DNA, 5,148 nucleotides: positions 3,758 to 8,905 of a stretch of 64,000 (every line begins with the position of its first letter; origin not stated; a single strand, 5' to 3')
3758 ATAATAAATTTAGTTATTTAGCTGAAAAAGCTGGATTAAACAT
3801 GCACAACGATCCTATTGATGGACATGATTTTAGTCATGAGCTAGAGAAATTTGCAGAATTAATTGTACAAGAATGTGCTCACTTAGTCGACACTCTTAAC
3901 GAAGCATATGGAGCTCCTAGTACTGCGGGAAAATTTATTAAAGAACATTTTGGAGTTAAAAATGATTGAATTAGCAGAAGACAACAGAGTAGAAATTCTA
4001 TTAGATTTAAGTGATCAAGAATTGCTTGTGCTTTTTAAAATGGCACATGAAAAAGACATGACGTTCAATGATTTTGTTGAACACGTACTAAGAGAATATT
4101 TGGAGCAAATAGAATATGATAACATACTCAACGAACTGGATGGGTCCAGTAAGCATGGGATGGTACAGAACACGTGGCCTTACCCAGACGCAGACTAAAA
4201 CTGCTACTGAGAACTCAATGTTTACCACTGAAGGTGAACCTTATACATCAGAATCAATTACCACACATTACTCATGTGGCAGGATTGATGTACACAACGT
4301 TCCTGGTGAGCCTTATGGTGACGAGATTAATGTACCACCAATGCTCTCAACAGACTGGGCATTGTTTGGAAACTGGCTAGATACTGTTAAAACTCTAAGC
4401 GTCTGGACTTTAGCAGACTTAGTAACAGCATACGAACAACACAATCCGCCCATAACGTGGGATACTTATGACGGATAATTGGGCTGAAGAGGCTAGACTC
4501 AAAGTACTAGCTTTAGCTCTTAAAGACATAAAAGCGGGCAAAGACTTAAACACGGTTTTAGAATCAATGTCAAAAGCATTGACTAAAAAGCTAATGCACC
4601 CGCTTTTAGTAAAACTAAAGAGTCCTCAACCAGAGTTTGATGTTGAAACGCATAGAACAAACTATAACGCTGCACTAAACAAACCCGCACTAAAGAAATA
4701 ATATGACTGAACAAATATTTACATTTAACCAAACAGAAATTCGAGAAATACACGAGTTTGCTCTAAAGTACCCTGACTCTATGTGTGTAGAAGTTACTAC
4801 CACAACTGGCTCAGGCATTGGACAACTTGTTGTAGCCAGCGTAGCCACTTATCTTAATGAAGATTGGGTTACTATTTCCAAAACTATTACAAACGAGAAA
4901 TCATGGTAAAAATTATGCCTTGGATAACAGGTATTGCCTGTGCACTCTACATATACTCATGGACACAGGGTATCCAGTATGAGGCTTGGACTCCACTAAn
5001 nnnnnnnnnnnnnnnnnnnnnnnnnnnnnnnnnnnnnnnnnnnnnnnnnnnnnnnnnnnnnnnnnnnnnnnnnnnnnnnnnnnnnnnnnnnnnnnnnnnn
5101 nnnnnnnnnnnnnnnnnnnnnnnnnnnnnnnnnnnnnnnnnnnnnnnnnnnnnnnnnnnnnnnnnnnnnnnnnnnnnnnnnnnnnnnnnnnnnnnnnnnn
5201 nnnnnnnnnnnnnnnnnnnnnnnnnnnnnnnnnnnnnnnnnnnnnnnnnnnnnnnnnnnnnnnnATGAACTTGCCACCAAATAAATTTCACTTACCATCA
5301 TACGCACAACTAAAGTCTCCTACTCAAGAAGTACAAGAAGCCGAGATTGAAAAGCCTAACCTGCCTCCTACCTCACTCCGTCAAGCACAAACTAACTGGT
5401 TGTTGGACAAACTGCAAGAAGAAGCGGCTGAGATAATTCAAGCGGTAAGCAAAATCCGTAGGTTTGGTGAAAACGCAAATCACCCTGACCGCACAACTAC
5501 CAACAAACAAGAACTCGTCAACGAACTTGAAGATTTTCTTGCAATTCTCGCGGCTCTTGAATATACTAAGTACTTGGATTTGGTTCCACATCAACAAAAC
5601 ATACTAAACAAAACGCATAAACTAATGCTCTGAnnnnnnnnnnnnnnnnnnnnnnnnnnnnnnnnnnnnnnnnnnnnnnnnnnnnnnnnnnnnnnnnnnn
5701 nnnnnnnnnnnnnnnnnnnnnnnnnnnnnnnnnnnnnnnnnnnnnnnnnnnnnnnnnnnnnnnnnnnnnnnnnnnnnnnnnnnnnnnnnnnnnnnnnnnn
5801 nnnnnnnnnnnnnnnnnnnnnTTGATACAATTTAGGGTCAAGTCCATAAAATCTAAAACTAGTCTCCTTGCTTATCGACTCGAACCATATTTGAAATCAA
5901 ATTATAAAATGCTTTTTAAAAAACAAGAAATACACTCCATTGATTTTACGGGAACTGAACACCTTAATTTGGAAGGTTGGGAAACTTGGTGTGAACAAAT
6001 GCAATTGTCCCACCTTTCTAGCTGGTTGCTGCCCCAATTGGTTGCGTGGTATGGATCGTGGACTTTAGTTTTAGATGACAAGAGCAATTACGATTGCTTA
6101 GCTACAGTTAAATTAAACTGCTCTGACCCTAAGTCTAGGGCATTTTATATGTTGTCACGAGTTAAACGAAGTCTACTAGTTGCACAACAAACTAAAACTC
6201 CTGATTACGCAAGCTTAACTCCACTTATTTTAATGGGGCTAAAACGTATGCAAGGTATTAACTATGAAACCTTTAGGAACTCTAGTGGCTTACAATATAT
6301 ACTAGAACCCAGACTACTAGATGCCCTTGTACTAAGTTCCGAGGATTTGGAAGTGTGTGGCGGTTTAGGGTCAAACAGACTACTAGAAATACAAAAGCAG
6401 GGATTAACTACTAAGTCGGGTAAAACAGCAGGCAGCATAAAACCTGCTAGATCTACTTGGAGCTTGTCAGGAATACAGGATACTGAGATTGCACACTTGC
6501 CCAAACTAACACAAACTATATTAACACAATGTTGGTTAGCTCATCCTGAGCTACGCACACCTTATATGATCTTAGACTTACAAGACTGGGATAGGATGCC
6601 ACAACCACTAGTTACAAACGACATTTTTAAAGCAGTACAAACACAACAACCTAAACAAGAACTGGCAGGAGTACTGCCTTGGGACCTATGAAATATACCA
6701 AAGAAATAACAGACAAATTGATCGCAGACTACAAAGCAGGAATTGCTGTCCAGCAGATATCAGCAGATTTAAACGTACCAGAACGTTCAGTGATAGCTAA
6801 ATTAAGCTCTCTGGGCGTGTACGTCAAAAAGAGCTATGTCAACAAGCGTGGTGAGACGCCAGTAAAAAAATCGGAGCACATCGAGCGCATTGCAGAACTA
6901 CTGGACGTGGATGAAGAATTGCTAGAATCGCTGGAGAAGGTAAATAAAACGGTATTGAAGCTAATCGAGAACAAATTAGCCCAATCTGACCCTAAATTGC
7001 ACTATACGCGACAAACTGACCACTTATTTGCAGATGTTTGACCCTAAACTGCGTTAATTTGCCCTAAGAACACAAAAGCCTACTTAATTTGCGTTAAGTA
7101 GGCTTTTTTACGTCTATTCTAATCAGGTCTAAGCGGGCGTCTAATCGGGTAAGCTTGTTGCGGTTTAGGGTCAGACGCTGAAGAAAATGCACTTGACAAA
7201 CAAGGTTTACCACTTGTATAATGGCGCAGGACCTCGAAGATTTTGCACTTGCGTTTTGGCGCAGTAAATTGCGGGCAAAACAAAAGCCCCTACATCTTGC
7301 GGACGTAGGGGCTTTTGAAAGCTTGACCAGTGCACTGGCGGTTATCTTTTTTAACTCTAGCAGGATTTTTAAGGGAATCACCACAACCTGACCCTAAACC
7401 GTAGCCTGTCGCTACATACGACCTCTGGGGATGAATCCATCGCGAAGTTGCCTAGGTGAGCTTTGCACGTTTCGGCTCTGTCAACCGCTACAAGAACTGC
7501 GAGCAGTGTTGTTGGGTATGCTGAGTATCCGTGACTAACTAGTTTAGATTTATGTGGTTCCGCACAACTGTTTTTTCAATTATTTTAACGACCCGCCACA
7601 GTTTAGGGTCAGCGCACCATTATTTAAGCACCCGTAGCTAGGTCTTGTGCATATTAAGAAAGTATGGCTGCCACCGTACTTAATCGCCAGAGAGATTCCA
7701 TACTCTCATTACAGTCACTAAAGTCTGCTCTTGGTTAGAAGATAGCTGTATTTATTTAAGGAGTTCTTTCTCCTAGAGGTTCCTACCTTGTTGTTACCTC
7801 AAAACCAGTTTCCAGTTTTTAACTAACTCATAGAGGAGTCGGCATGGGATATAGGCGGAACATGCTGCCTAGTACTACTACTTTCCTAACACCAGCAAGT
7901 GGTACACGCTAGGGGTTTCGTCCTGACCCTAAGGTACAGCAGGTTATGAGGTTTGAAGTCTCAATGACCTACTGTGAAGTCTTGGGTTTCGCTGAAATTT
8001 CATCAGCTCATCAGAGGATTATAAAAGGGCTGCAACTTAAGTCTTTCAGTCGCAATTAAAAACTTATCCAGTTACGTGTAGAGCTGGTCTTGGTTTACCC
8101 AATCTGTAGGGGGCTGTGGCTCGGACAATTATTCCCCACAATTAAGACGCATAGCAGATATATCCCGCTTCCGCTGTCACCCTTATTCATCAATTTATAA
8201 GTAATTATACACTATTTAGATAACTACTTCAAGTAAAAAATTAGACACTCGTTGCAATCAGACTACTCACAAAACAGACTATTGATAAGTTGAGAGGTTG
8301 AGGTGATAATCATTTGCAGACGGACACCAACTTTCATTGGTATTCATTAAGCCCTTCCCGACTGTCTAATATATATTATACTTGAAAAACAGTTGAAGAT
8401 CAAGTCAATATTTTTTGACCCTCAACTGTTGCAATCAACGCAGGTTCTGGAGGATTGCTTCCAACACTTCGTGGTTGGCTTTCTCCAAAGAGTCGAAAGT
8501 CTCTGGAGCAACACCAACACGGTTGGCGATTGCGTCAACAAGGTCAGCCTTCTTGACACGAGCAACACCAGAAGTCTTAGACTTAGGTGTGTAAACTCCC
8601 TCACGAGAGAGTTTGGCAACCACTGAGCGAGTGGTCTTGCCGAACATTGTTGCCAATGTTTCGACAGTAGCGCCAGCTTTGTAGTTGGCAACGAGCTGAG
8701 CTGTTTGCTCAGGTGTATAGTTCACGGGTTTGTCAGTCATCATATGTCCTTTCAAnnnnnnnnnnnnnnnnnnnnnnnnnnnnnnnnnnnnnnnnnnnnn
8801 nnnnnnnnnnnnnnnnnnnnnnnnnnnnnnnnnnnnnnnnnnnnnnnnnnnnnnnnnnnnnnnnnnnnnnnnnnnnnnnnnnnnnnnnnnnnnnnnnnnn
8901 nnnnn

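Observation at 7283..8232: ORF-free ~0.9 kb block with its own promoter and terminator: candidate large structured ncRNA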

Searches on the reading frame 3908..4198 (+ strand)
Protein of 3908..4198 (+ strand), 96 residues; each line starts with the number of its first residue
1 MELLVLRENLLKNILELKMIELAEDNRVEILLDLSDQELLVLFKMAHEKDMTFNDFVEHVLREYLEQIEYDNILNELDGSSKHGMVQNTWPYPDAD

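Call 62: search_protein_families(library=phrogs, proteins=[window:3908-4198:+], max_evalue=0.001)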
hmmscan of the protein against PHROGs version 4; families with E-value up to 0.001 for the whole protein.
window:3908-4198:+ (96 aa): 1 family
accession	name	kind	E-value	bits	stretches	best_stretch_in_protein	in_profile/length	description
phrog_582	-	transcription regulation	0.00054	21.2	1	13-70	43-100/105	Arc-like repressor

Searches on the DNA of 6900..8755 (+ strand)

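Call 4: search_rna_families(source=window, start=6900, end=8700, threshold=evalue, max_evalue=10, show_alignments=3)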
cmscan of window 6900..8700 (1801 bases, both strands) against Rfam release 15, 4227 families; matches with E-value up to 10: 16.
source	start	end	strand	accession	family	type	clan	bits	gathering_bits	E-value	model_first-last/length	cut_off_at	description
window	7043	7105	+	RF02844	RefA9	Gene; antisense;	-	29.6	49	0.051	1-64/64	no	Enterococcus sRNA A9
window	7281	7430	-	RF02607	AbsR25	Gene; sRNA;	-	25.1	47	0.12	1-164/164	no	Acinetobacter sRNA 25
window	7075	7108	-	RF02844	RefA9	Gene; antisense;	-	22.8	49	1.3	32-64/64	no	Enterococcus sRNA A9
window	7064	7123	-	RF02442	SpF66_sRNA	Gene; sRNA;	-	22.6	42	0.0089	1-239/239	no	Streptococcus sRNA SpF66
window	7040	7116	+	RF02430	SpF19_sRNA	Gene; sRNA;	-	22.2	60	0.52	1-99/99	no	Streptococcus sRNA SpF19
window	7028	7109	+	RF00112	CyaR_RyeE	Gene; sRNA;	-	20.9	47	0.94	1-85/85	no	CyaR/Rye RNA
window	7981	8041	-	RF00008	Hammerhead_3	Gene; ribozyme;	CL00010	19.8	48.5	0.51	1-54/54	no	Hammerhead ribozyme (type III)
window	7069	7178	-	RF00506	Thr_leader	Cis-reg; leader;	-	19.1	55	1.5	1-118/118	no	Threonine operon leader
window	7234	7314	+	RF02236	asX2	Gene; sRNA;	-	18.5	70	1.3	1-87/87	no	Xanthomonas sRNA asX2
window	7281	7317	-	RF03651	mir-2070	Gene; miRNA;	-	17.7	95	2.1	1-71/71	no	mir-2070 microRNA precursor family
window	7247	7319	+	RF02621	BSnc120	Gene; sRNA;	-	16.9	114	2.4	5-72/88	no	Brucella sRNA 120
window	7024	7187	+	RF04128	MIR8562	Gene; miRNA;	-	16.8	211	4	1-242/242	no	MIR8562 microRNA precursor family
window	6955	6984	-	RF03071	Sodium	Cis-reg; riboswitch;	-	15.6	40.5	3.7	3-28/55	no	Na+ riboswitch aptamer (DUF1646)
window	8477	8515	-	RF02260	MAT2A_A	Cis-reg;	-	14.8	40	9.3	1-65/65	no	MAT2A 3'UTR stem loop A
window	7285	7316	-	RF02442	SpF66_sRNA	Gene; sRNA;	-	13.8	42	2.2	194-226/239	no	Streptococcus sRNA SpF66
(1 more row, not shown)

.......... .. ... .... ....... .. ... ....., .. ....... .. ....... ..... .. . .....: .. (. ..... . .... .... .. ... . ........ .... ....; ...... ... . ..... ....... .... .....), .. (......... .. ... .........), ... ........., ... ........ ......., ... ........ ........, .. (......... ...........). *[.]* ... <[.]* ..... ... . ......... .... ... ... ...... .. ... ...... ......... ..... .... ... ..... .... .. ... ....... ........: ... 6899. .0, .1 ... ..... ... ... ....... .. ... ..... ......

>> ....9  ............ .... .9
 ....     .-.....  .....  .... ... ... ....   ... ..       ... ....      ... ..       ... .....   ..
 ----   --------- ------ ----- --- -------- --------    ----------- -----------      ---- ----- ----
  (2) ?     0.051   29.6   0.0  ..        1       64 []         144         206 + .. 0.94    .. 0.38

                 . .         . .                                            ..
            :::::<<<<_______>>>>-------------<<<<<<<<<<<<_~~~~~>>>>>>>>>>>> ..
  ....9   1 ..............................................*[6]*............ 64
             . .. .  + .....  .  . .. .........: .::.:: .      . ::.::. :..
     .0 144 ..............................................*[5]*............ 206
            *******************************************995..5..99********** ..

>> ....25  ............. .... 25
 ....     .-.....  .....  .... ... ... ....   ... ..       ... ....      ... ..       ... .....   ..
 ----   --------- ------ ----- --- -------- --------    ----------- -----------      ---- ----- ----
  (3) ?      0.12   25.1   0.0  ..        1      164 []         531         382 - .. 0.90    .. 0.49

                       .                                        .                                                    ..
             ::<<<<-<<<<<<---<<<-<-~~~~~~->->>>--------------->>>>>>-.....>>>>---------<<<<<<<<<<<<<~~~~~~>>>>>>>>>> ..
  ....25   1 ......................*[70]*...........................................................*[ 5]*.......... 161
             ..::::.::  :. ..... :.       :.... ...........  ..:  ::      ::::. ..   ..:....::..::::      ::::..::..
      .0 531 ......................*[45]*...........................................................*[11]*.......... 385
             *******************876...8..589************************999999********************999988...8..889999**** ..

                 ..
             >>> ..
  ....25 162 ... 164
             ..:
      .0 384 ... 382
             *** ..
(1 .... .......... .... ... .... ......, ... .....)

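Call 7: search_dna_similar(query=window:7200-8450:+, collection=phages, mode=distant, max_rows=30)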
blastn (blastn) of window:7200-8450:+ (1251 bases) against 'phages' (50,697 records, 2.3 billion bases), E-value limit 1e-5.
No match.

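Call 53: search_rna_families(sources=[L017, L020, L022, L035, L036, L028], threshold=gathering)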
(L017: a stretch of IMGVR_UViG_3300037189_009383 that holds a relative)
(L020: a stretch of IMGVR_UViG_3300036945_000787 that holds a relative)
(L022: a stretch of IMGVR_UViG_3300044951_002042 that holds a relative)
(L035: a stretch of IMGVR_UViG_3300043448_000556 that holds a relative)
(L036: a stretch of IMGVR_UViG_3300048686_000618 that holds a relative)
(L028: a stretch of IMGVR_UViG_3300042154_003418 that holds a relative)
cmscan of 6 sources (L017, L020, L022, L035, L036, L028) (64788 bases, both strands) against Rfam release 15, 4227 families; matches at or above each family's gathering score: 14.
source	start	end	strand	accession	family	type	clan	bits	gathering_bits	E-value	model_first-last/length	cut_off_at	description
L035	4010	4081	+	RF00005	tRNA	Gene; tRNA;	CL00001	71.8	29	1e-13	1-71/71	no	tRNA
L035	4167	4239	+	RF00005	tRNA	Gene; tRNA;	CL00001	66.6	29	2.8e-12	1-71/71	no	tRNA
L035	4091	4162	+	RF00005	tRNA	Gene; tRNA;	CL00001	65.2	29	6.7e-12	1-71/71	no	tRNA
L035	5126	5200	+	RF00005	tRNA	Gene; tRNA;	CL00001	62.8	29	3e-11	1-71/71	no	tRNA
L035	3693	3763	+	RF00005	tRNA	Gene; tRNA;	CL00001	62.6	29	3.4e-11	1-71/71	no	tRNA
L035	3520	3593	+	RF00005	tRNA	Gene; tRNA;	CL00001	62.2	29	4.4e-11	1-71/71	no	tRNA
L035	5039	5113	+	RF00005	tRNA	Gene; tRNA;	CL00001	61.3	29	7.6e-11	1-71/71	no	tRNA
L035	3831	3902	+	RF00005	tRNA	Gene; tRNA;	CL00001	56.8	29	1.4e-09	1-71/71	no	tRNA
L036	3402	3472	+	RF00005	tRNA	Gene; tRNA;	CL00001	54.4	29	6.2e-09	1-71/71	no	tRNA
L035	3910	3999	+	RF00005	tRNA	Gene; tRNA;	CL00001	53.9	29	8.4e-09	1-71/71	no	tRNA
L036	3321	3392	+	RF00005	tRNA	Gene; tRNA;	CL00001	50.9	29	5.8e-08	1-71/71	no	tRNA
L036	4159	4232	+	RF00005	tRNA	Gene; tRNA;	CL00001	50.3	29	8.2e-08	1-71/71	no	tRNA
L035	3602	3683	+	RF00005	tRNA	Gene; tRNA;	CL00001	43.6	29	5.7e-06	1-71/71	no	tRNA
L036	3485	3556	+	RF00005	tRNA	Gene; tRNA;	CL00001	39.7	29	6.8e-05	1-71/71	no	tRNA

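Call 54: build_rna_model(alignment_id=A1, structure=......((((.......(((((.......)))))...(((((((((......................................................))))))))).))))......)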
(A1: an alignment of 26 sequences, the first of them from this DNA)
Model R1 built from alignment A1 (26 sequences, 120 columns); structure: as given.
model positions 111; base pairs 18; branch points 1; effective number of sequences 3.38; information 0.59 bits per position. Calibrated on 0.2 Mb of random sequence (short: E-values are rough).
structure used (alignment columns):
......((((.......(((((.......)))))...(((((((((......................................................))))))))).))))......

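Call 55: search_with_rna_model(model_id=R1, source=window, max_evalue=10, show_alignments=2)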
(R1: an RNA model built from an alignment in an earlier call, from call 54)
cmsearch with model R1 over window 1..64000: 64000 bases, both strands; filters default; matches with E-value up to 10: 3.
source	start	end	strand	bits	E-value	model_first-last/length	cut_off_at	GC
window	7915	8024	-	109.3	2.5e-27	1-111/111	no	0.43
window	56493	56552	-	11.9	0.35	1-111/111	no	0.38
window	18197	18222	-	11.1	0.57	1-111/111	no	0.35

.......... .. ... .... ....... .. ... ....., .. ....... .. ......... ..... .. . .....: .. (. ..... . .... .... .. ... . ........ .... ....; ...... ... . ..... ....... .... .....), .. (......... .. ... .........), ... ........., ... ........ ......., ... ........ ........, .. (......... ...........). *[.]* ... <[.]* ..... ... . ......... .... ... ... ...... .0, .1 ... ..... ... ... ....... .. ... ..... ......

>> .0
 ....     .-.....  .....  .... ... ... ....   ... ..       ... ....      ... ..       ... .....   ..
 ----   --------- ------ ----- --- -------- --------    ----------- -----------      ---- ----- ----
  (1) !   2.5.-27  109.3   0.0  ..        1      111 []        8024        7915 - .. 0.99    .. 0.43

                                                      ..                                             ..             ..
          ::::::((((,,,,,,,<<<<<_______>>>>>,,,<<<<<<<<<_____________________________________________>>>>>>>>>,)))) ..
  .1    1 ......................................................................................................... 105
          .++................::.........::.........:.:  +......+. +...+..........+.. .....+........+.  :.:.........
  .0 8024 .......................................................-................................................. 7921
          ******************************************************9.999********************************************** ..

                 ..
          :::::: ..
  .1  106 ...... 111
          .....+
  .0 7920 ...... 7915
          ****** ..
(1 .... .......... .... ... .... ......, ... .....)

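Call 74: search_with_rna_model(model_id=R1, source=L123, max_evalue=10, show_alignments=2)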
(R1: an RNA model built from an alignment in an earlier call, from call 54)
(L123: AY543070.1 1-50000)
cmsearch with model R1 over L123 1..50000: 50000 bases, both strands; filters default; matches with E-value up to 10: 0.
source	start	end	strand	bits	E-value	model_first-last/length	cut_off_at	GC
